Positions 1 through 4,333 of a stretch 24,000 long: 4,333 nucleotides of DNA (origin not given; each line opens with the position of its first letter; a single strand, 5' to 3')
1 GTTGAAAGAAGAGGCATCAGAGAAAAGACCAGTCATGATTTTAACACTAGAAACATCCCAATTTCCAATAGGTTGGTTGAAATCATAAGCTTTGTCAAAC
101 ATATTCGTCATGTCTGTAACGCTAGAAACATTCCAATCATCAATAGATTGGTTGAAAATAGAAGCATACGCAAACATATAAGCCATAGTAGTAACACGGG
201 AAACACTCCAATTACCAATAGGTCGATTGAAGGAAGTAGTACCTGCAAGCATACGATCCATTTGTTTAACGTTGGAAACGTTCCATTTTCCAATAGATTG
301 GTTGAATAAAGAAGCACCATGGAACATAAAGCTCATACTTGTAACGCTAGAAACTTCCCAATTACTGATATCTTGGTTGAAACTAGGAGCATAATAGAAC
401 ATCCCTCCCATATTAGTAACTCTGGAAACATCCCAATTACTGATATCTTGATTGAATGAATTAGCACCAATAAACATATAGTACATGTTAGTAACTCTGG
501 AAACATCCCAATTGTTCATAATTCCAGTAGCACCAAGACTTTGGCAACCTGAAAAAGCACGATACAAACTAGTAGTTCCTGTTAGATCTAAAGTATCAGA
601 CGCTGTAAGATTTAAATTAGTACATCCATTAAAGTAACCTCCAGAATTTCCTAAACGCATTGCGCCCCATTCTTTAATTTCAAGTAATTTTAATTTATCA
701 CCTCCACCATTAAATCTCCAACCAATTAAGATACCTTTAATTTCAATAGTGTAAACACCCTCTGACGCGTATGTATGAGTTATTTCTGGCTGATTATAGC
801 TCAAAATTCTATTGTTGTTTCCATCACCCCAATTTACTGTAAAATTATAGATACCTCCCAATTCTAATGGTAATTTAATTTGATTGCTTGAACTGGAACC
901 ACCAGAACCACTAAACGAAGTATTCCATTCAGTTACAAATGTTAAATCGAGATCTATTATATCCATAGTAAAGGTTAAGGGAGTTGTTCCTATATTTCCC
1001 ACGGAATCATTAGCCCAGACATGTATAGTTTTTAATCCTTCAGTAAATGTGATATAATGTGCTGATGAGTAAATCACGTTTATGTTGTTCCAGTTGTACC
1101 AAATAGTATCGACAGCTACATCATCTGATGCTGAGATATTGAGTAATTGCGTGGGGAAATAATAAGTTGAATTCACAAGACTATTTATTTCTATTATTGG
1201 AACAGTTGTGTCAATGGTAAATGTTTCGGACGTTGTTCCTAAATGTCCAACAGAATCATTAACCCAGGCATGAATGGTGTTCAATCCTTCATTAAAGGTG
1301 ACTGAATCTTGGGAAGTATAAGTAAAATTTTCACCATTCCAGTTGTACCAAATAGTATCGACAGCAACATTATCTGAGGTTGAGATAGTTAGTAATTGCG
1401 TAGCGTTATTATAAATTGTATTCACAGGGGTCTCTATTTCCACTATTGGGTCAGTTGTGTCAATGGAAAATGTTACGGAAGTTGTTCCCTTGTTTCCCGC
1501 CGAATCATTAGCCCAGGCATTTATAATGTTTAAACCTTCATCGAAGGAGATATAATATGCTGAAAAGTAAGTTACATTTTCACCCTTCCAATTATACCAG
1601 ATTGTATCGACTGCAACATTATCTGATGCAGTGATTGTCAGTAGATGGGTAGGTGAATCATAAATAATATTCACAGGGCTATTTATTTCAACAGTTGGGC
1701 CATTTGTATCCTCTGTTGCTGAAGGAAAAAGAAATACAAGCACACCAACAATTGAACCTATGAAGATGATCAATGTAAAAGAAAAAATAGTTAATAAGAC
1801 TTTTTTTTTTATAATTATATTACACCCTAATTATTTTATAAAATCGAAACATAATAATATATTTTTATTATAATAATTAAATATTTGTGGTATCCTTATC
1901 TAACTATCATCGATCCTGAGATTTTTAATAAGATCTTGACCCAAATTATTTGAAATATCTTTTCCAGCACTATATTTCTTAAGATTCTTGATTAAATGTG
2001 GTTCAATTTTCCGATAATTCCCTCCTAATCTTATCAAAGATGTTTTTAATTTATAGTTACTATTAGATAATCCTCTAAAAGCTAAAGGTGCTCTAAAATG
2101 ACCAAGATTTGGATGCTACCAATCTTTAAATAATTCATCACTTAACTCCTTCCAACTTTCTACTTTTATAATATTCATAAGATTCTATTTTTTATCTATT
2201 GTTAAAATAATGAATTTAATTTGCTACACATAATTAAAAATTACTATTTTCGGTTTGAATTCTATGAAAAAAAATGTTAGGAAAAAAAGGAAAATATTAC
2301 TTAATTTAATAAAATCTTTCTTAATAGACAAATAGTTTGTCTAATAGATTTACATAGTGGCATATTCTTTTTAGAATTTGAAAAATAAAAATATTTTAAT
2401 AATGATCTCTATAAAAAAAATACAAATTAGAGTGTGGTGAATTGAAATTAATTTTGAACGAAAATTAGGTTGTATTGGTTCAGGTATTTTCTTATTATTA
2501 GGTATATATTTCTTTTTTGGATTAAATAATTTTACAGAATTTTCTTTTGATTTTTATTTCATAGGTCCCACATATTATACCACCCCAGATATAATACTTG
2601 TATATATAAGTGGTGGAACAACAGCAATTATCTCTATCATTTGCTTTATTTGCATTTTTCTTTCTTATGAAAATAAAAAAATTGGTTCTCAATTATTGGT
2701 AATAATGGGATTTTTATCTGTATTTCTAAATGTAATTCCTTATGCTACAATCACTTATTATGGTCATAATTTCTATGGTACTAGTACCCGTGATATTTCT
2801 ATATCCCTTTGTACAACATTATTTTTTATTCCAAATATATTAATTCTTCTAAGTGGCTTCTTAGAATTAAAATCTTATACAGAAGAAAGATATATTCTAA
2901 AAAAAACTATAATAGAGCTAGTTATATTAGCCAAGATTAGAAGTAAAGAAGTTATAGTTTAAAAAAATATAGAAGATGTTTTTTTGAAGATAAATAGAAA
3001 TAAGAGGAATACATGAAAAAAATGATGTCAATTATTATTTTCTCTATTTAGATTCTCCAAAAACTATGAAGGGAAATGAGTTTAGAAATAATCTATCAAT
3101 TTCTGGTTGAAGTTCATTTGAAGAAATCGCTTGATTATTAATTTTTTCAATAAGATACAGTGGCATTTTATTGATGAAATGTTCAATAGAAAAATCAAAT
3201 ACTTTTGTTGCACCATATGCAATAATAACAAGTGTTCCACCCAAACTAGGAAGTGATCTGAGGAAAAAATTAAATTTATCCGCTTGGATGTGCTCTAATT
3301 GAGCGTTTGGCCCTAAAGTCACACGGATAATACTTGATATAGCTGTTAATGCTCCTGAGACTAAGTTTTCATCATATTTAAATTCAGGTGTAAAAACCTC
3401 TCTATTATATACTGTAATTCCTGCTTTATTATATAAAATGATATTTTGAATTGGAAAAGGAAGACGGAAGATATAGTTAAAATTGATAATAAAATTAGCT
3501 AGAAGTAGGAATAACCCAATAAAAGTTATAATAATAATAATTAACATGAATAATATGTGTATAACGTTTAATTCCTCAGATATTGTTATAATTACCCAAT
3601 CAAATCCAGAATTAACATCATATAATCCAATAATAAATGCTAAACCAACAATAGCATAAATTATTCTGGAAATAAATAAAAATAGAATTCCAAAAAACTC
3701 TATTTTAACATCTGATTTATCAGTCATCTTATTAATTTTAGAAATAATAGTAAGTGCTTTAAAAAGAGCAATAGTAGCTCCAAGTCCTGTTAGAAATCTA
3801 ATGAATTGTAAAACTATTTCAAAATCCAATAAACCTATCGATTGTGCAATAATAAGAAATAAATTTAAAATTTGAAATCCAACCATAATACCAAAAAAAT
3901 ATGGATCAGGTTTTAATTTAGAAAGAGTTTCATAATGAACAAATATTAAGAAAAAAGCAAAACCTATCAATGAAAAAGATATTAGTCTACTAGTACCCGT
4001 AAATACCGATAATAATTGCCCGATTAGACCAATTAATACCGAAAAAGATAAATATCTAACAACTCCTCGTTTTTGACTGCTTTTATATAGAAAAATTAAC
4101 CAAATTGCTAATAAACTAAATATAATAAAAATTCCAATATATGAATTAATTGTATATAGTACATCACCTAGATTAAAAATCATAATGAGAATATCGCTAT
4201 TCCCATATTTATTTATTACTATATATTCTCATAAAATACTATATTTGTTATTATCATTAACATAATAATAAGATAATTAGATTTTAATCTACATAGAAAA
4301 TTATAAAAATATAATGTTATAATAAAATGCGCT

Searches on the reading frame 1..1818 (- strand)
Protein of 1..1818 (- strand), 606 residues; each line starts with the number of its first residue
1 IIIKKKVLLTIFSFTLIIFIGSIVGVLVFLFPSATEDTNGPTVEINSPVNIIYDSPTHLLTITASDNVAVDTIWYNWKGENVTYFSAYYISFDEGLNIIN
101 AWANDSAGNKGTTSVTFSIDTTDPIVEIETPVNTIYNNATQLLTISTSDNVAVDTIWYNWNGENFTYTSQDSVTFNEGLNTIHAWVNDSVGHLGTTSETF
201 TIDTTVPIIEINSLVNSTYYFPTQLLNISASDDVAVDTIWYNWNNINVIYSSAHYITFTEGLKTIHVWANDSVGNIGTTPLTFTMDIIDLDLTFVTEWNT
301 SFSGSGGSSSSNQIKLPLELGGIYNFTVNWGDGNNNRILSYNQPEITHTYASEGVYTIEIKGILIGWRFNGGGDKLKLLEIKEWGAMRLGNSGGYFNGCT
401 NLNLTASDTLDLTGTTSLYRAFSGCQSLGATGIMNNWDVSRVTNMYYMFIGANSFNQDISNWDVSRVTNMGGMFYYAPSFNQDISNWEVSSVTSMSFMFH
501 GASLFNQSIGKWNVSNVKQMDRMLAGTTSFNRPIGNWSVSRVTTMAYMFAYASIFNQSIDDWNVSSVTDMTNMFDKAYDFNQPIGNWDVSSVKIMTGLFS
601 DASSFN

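Call 82: search_protein_families(library=pfam, proteins=[window:1-1818:-], max_evalue=0.01)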
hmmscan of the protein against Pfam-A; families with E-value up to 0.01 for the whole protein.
window:1-1818:- (606 aa): 3 families
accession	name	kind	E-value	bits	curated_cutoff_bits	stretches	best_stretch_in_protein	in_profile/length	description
PF03382.20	DUF285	-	4.3e-124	407.7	25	4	416-533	1-116/120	Mycoplasma protein of unknown function, DUF285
PF09136.16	Glucodextran_B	-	0.00087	19.6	27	0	79-120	37-82/83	Glucodextranase, domain B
PF18911.6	PKD_4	-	0.0011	19.4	27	1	321-359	32-65/85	PKD domain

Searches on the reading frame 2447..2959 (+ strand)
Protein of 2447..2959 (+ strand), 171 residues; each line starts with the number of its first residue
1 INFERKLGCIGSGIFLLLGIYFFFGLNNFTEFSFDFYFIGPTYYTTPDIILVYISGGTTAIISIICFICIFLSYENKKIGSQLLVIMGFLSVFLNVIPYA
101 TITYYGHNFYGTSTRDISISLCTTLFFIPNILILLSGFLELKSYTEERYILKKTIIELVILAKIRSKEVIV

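Call 73: search_protein_representatives(protein=window:2447-2959:+)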
Query: 171 residues. Proteins with E-value up to 0.001 (for the whole library): 5; up to 1e-10: 2; up to 1e-30: 1. The best 5 are listed.
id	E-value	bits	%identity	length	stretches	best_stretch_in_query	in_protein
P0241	6.8e-45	169.6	100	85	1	87-171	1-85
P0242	3.8e-11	59.8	38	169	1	2-158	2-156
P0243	2.9e-07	47.2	26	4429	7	81-153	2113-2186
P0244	6.9e-06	42.7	48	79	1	86-158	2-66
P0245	5.6e-05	39.7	29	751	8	58-102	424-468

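Call 82: search_protein_families(library=pfam, proteins=[window:2447-2959:+], max_evalue=0.01)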
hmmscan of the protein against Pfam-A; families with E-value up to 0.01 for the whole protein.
window:2447-2959:+ (171 aa): 0 families

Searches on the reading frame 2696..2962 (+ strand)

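Call 40: search_protein_families(library=pfam, proteins=[window:2696-2962:+], max_evalue=10)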
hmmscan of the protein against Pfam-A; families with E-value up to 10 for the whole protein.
window:2696-2962:+ (88 aa): 3 families
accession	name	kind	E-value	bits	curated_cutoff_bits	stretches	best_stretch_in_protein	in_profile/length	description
PF10716.14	NdhL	-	0.11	12.9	25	1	6-60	18-72/76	NADH dehydrogenase transmembrane subunit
PF15116.11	CD52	-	0.17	12.3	27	1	34-52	22-40/44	CAMPATH-1 antigen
PF14147.11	Spore_YhaL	-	0.25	11.5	27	1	48-70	10-32/52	Sporulation protein YhaL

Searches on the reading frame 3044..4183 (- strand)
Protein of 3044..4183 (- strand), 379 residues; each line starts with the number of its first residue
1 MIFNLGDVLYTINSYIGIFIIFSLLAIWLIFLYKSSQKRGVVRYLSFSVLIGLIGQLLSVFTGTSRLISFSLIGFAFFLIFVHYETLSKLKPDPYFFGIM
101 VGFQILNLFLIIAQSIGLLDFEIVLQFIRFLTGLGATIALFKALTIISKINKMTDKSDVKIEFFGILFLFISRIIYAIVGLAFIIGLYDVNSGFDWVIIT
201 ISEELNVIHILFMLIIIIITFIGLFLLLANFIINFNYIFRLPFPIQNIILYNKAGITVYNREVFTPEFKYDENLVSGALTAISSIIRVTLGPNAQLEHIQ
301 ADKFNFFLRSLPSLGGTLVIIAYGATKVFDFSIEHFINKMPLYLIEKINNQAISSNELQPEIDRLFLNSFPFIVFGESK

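Call 9: search_protein_families(library=pfam, proteins=[window:3044-4183:-], max_evalue=0.01)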
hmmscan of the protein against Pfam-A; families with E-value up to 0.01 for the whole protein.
window:3044-4183:- (379 aa): 0 families

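Call 40: search_protein_families(library=pfam, proteins=[window:3044-4183:-], max_evalue=10)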
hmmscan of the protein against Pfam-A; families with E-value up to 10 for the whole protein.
window:3044-4183:- (379 aa): 1 family
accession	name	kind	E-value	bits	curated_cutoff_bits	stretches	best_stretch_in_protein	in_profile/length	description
PF16082.10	Phage_holin_2_4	-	7.4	7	30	0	212-237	29-54/77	Bacteriophage holin family, superfamily II-like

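Call 41: search_protein_families(library=ncbifam, proteins=[window:3044-4183:-], max_evalue=0.1)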
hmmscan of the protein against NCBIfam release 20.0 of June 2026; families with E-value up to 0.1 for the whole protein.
window:3044-4183:- (379 aa): 0 families
